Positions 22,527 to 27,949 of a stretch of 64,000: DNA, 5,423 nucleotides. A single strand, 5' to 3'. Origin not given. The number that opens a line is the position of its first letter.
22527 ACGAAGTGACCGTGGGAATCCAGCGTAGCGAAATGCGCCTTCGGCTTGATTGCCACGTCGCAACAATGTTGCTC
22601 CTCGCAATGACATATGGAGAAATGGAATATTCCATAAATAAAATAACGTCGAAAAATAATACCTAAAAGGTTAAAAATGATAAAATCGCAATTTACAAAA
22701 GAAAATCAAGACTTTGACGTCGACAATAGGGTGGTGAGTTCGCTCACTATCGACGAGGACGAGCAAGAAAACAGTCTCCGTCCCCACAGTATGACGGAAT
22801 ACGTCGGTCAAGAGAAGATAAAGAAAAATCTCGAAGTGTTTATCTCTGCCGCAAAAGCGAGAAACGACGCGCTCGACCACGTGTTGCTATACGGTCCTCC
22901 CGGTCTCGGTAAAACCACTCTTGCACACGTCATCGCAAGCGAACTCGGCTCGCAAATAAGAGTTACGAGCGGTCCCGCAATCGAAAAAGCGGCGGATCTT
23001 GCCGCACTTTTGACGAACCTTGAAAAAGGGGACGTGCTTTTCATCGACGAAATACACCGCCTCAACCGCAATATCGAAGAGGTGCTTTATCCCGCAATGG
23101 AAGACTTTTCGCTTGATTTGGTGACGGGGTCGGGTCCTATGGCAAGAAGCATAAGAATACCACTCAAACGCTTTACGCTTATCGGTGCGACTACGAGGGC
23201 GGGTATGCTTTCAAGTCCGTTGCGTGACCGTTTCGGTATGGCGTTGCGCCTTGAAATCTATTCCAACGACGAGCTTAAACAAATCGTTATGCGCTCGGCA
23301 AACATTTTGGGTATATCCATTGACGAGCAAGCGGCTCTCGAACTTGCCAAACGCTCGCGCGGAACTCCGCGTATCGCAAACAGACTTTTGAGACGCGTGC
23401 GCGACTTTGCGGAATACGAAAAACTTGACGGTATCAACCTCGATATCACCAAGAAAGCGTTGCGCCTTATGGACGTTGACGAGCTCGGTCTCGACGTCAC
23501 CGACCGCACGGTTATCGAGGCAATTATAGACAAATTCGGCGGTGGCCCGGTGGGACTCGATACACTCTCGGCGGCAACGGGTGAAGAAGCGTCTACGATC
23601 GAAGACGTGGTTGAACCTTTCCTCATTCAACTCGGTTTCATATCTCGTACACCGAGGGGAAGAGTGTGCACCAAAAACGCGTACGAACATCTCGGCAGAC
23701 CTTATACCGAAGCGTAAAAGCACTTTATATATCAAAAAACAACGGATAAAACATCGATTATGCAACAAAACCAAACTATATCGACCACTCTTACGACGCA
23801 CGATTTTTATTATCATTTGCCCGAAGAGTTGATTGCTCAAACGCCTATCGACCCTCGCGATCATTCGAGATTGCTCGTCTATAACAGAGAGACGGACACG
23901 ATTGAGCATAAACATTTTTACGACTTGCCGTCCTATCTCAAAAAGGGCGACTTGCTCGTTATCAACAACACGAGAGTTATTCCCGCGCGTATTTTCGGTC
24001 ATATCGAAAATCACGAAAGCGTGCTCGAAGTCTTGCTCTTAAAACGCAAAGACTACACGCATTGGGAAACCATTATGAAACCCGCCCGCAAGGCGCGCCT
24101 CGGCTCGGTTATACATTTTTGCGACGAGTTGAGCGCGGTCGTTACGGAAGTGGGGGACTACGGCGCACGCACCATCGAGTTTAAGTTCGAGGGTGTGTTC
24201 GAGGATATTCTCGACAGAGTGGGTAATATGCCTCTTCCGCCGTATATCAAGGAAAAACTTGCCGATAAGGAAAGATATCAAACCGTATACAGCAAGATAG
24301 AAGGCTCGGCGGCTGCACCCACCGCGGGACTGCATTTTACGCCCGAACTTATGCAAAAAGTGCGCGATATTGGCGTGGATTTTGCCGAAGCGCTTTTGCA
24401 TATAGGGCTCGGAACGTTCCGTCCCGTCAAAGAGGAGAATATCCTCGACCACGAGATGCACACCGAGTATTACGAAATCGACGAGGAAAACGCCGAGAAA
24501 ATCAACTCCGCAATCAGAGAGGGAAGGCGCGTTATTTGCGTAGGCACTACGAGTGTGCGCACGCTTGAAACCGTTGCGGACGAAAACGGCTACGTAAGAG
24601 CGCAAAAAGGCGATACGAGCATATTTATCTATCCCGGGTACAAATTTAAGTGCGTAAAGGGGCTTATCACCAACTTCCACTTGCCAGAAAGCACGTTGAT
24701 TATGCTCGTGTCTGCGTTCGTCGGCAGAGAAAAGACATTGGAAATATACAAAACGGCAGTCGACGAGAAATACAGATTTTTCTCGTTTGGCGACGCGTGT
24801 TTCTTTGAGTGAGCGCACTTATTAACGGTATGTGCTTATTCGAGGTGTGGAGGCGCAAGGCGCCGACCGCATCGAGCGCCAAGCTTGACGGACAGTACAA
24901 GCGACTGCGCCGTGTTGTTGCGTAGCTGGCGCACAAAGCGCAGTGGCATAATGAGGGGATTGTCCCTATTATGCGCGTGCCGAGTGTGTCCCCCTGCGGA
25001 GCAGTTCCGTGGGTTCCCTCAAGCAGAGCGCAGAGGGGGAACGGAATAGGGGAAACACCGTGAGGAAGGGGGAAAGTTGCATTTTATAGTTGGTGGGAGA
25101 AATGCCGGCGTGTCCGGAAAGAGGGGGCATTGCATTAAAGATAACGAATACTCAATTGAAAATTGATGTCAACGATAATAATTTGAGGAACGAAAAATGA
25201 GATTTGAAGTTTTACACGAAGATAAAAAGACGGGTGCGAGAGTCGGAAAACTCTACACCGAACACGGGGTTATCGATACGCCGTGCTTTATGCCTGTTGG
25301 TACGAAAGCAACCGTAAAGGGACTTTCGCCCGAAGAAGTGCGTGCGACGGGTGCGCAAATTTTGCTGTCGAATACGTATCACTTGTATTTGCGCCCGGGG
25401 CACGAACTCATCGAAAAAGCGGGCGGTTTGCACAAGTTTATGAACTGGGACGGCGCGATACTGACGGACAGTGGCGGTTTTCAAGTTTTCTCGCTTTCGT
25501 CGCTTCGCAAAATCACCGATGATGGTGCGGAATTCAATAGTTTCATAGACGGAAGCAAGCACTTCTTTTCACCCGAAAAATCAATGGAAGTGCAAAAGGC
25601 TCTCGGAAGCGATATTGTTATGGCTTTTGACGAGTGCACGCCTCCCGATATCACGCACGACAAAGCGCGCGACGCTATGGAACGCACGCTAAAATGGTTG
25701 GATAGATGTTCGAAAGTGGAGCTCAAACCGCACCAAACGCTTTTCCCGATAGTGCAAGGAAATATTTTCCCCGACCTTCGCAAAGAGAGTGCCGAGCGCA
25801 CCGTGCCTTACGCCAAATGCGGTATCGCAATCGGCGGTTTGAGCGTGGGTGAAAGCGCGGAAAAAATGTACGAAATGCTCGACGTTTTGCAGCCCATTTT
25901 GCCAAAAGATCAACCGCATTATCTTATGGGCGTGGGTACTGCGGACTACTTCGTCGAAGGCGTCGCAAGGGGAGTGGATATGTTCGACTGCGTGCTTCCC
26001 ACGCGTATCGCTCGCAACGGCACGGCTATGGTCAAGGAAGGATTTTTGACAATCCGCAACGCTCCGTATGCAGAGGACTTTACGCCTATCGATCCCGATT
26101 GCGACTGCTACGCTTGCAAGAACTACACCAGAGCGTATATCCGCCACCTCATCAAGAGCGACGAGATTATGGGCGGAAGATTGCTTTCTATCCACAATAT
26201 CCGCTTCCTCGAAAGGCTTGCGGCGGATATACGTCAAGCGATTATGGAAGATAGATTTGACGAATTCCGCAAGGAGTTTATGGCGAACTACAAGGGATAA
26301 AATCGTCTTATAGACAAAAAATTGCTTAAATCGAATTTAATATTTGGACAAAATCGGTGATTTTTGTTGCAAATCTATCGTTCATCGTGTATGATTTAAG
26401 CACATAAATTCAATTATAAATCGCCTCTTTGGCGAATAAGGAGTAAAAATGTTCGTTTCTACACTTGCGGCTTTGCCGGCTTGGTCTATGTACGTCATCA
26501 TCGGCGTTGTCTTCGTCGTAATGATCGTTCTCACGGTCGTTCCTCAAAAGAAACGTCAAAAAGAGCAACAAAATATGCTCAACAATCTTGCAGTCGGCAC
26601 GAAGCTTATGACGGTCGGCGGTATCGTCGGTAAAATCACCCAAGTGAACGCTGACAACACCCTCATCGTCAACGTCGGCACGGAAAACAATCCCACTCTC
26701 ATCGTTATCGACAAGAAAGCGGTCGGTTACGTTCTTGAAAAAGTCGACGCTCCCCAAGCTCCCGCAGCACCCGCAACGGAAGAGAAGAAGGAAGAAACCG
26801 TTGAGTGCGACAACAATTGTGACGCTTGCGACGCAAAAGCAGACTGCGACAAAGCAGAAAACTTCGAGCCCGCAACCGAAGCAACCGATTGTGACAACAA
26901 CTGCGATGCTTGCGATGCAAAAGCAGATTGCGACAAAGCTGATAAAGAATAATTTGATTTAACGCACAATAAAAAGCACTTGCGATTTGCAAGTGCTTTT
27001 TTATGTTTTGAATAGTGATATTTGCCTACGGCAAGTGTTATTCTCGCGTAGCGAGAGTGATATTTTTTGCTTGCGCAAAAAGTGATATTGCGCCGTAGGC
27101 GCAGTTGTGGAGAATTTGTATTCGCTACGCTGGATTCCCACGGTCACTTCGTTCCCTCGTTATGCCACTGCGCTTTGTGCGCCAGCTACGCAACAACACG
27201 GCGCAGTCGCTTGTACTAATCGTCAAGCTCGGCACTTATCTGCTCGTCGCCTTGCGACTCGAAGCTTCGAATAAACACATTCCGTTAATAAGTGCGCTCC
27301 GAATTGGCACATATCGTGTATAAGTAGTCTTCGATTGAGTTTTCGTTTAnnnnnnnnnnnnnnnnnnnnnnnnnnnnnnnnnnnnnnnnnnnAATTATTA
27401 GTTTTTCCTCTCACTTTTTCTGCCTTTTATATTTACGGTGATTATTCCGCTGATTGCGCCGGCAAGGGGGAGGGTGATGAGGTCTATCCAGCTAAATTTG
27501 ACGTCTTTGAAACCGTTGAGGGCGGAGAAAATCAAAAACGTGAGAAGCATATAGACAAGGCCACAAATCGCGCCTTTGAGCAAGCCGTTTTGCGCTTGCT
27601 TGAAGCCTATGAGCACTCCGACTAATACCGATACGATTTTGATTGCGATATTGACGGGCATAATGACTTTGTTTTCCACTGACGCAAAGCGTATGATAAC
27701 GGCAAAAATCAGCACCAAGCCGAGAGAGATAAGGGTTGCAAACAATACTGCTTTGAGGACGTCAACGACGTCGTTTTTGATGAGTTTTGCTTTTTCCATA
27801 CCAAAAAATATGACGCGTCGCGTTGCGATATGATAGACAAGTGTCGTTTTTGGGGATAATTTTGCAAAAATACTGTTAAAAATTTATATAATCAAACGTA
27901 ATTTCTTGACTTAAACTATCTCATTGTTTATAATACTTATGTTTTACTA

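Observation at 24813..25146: R1: interspersed ~330-nt element filling the queA-tgt gap, a candidate undescribed structured RNA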

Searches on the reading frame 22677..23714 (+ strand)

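Call 65: search_protein_families(library=pfam, proteins=[window:22677-23714:+], max_evalue=0.000001)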
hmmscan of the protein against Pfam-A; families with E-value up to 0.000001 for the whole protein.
window:22677-23714:+ (346 aa): 8 families
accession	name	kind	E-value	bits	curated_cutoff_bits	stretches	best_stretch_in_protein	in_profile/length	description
PF05496.18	RuvB_N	-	4.9e-80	267.3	27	1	34-192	1-159/159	Holliday junction DNA helicase RuvB P-loop domain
PF17864.7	AAA_lid_4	-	1.3e-30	105.4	27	1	195-268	1-74/74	RuvB AAA lid domain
PF05491.19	RuvB_C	-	9.8e-25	86.7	24.7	1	269-339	1-71/72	RuvB C-terminal winged helix domain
PF00004.35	AAA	-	5.8e-23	82.2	21.2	1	69-191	1-128/131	ATPase family associated with various cellular activities (AAA)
PF07728.20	AAA_5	-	1.5e-12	48.1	22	1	68-186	1-139/139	AAA domain (dynein-related subfamily)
PF06068.19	TIP49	-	4.4e-07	29.8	23.8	0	22-97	10-81/347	TIP49 P-loop domain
PF05673.19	DUF815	-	6e-07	29.3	23.8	0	45-125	37-115/249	Protein of unknown function (DUF815)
PF01078.27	Mg_chelatase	-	8.8e-07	29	20.3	0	39-88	2-44/207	Magnesium chelatase, subunit ChlI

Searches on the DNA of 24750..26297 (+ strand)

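Call 7: search_rna_families(source=window, start=24750, end=25250, threshold=evalue, max_evalue=10, show_alignments=2)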
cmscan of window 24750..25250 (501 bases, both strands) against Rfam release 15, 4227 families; matches with E-value up to 10: 3.
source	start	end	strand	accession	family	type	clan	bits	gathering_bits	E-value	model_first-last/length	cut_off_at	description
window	24900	24948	+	RF03521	mir-23c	Gene; miRNA;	-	17.8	83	0.99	1-100/100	no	mir-23c microRNA precursor family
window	24816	24886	+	RF02780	PutA_thermometer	Cis-reg; thermoregulator;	-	15.1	51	5.2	1-72/72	no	PutA 5' UTR thermometer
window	24872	24937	+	RF00700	mir-375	Gene; miRNA;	-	13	46.7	6.8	1-67/67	no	mir-375 microRNA precursor family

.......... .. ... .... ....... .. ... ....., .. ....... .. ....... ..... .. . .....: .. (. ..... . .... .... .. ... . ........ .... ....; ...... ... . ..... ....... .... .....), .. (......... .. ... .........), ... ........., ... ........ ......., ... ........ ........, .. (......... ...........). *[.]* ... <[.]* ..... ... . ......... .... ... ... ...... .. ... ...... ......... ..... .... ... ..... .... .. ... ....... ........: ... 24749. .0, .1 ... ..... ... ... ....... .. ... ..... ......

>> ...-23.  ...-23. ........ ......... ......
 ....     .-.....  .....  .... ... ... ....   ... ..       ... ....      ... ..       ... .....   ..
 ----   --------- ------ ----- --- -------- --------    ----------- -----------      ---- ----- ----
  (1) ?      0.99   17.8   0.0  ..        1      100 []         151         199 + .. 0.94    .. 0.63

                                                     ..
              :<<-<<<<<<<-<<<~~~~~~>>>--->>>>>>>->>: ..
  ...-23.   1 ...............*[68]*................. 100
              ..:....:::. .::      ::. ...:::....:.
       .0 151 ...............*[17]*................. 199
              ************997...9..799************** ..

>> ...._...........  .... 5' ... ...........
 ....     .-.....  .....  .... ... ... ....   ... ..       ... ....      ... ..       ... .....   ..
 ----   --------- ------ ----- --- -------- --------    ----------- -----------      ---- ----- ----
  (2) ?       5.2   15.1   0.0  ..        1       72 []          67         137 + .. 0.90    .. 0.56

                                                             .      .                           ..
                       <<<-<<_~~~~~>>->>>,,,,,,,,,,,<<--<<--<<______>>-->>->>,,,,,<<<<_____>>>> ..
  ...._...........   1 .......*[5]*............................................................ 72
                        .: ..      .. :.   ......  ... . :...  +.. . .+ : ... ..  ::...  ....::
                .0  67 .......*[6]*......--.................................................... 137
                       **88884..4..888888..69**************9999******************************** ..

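Call 68: search_rna_families(sources=[L001, L002, L007, L009, L011, L014, L020, L024, L027, L030, L041, L054, L078, L079, L084, L089, L110, L122], threshold=gathering)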
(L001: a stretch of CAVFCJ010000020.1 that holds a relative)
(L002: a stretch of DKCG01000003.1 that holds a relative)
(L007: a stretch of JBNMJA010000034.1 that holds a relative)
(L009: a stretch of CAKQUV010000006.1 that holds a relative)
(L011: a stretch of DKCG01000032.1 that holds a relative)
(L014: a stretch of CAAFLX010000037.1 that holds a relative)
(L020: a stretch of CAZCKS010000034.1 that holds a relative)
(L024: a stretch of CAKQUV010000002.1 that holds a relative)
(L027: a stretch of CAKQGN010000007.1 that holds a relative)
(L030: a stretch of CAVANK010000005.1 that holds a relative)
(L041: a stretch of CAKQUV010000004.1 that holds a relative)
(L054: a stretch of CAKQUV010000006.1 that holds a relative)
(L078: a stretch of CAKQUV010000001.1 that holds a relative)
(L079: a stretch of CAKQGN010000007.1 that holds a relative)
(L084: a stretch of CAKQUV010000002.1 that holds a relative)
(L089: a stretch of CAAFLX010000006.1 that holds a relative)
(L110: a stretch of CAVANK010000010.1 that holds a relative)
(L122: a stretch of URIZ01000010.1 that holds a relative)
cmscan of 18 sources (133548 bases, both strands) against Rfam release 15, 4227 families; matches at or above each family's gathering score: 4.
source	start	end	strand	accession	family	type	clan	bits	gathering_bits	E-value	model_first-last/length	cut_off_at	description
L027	5911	6274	+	RF00023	tmRNA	Gene;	CL00001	153.4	47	4e-60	1-374/374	no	transfer-messenger RNA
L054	839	1006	+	RF00168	Lysine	Cis-reg; riboswitch;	-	88.5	30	1.5e-21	1-182/182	no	Lysine riboswitch aptamer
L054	244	317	-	RF00005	tRNA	Gene; tRNA;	CL00001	72.5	29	1.3e-13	1-71/71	no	tRNA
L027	1488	1568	+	RF01706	Gut-1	Gene; sRNA;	-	52.3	50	3.8e-07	1-77/77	no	Gut-1 RNA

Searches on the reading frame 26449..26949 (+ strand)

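Call 59: search_protein_families(library=pfam, proteins=[window:26449-26949:+], max_evalue=0.001)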
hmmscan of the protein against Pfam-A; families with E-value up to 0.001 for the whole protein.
window:26449-26949:+ (167 aa): 1 family
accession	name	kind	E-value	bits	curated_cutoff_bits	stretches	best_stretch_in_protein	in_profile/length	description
PF02699.20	YajC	-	3.6e-20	72.1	28.2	1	14-92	2-76/78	Preprotein translocase subunit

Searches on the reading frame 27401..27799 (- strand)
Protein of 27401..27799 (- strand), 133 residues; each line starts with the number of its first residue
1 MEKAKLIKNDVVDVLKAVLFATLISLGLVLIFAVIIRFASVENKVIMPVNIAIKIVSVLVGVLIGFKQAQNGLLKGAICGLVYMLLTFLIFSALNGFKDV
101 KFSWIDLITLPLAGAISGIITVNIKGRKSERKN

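Call 59: search_protein_families(library=pfam, proteins=[window:27401-27799:-], max_evalue=0.001)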
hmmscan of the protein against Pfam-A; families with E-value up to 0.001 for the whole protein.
window:27401-27799:- (133 aa): 1 family
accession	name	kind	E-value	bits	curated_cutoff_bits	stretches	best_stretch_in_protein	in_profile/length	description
PF12670.12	DUF3792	-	4.4e-16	59.5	31.3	1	12-120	3-114/115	Protein of unknown function (DUF3792)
